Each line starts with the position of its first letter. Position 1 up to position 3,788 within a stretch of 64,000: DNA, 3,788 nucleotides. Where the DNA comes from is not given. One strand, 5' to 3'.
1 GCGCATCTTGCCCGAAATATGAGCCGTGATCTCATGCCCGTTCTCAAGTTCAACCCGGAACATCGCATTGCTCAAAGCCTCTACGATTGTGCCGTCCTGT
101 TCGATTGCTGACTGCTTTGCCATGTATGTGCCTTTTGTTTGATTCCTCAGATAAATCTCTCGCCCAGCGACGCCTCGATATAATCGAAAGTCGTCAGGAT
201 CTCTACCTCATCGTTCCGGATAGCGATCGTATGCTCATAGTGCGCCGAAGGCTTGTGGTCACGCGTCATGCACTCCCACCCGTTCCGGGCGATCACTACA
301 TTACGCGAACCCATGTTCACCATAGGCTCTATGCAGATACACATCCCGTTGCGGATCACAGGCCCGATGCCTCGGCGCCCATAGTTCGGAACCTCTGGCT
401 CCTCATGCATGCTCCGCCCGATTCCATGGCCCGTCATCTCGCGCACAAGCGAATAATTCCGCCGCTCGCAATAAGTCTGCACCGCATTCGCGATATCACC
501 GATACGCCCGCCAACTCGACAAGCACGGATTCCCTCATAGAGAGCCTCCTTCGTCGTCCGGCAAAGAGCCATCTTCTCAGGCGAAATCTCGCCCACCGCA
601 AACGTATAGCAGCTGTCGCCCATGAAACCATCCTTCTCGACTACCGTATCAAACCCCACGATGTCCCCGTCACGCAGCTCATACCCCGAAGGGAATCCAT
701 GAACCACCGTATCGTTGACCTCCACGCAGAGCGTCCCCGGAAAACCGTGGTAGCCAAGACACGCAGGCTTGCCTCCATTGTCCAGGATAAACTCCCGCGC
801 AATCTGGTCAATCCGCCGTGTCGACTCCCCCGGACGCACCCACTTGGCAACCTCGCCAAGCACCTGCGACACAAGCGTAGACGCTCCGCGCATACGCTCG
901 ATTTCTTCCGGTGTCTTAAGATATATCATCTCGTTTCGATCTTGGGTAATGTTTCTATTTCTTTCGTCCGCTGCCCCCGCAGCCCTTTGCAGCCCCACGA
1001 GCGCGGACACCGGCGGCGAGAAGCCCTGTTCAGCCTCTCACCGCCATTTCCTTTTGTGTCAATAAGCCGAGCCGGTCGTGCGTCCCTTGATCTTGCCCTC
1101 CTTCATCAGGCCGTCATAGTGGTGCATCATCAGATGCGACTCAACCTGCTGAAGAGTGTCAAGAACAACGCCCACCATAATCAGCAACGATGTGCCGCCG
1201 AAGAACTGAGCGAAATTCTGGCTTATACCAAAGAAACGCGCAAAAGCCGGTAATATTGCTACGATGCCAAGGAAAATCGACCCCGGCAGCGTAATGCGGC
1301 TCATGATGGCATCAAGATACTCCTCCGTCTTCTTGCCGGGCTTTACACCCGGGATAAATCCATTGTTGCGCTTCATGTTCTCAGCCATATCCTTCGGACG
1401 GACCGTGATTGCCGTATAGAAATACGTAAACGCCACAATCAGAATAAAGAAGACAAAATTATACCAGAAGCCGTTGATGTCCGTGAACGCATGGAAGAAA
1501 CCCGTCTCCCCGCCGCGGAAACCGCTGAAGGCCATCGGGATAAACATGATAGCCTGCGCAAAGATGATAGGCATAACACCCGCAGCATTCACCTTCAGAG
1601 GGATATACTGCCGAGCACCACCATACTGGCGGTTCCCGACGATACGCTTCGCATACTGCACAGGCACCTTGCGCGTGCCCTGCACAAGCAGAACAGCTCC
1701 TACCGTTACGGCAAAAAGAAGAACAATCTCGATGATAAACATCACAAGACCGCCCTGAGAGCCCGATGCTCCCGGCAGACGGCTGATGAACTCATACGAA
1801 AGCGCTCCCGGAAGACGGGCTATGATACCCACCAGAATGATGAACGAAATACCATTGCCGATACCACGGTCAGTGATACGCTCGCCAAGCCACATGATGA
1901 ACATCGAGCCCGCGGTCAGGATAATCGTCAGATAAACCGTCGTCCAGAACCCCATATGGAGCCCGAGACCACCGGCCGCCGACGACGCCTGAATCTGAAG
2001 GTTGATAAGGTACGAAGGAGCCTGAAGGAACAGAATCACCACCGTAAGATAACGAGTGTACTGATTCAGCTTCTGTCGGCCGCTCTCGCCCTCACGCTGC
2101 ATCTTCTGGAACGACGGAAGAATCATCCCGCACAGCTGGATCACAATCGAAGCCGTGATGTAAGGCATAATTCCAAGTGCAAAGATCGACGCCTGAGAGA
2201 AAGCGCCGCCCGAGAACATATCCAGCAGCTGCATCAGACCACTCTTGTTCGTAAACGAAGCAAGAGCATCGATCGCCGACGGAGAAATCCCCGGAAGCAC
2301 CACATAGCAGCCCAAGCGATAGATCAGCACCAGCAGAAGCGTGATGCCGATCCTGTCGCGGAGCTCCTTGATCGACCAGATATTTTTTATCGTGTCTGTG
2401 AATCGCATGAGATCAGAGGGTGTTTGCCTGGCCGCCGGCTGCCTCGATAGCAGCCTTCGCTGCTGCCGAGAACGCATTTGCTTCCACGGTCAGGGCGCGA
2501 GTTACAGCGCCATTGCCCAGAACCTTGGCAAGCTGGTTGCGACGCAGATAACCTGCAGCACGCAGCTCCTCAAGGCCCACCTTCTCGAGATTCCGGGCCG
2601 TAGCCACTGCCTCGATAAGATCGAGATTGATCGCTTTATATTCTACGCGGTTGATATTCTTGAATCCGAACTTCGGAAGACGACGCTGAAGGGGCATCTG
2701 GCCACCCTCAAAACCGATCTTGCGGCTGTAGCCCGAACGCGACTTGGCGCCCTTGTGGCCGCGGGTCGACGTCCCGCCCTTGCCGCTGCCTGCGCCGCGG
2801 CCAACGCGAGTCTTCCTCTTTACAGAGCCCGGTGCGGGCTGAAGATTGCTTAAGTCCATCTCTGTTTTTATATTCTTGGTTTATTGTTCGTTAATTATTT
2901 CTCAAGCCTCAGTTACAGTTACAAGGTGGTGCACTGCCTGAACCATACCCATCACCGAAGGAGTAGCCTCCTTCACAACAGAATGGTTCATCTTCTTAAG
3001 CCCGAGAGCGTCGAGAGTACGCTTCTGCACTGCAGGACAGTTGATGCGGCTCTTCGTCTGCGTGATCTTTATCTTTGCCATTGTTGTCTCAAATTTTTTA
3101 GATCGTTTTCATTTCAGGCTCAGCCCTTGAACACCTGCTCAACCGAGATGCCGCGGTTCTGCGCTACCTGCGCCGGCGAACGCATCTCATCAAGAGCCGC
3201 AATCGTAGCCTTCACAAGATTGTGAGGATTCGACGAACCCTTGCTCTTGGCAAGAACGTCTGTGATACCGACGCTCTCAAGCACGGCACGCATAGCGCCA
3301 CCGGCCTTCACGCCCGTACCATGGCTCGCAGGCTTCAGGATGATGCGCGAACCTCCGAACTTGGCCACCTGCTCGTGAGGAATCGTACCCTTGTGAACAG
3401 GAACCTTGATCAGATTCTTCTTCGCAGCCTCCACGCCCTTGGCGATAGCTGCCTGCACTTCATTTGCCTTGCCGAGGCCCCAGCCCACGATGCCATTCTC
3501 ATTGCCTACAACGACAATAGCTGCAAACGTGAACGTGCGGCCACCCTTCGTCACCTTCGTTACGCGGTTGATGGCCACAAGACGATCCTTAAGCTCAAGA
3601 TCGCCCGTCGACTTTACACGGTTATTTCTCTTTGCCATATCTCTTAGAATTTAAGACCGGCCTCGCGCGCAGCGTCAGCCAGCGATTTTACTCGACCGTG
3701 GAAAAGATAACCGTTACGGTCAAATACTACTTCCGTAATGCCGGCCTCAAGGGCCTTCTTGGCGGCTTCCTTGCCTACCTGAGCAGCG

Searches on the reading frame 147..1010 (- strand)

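Call 59: search_protein_families(library=pfam, proteins=[window:147-1010:-], max_evalue=0.00001)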
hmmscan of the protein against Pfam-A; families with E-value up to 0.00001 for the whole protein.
window:147-1010:- (287 aa): 1 family
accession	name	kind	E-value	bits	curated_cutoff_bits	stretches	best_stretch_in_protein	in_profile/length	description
PF00557.29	Peptidase_M24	-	3.2e-44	151.6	23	1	38-265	1-207/208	Metallopeptidase family M24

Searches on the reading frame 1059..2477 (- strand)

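Call 59: search_protein_families(library=pfam, proteins=[window:1059-2477:-], max_evalue=0.00001)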
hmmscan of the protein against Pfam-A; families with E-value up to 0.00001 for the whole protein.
window:1059-2477:- (472 aa): 1 family
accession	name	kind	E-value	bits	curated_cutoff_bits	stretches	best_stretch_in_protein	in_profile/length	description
PF00344.25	SecY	-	4.6e-111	371.5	32.2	1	97-442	1-306/306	SecY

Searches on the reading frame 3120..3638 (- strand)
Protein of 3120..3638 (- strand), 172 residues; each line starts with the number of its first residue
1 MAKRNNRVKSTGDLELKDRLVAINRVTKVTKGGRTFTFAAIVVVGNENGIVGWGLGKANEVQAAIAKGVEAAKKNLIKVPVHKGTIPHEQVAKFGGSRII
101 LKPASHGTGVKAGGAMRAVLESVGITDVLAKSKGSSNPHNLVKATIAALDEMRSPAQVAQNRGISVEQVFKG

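Call 59: search_protein_families(library=pfam, proteins=[window:3120-3638:-], max_evalue=0.00001)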
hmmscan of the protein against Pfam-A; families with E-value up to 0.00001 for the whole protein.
window:3120-3638:- (172 aa): 2 families
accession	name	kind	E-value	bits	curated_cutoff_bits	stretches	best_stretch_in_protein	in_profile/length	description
PF03719.21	Ribosomal_S5_C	-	9.1e-30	102.4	21.5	1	92-162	1-71/71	Ribosomal protein S5, C-terminal domain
PF00333.26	Ribosomal_S5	-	1.5e-27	95.9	27.1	1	16-80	1-65/65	Ribosomal protein S5, N-terminal domain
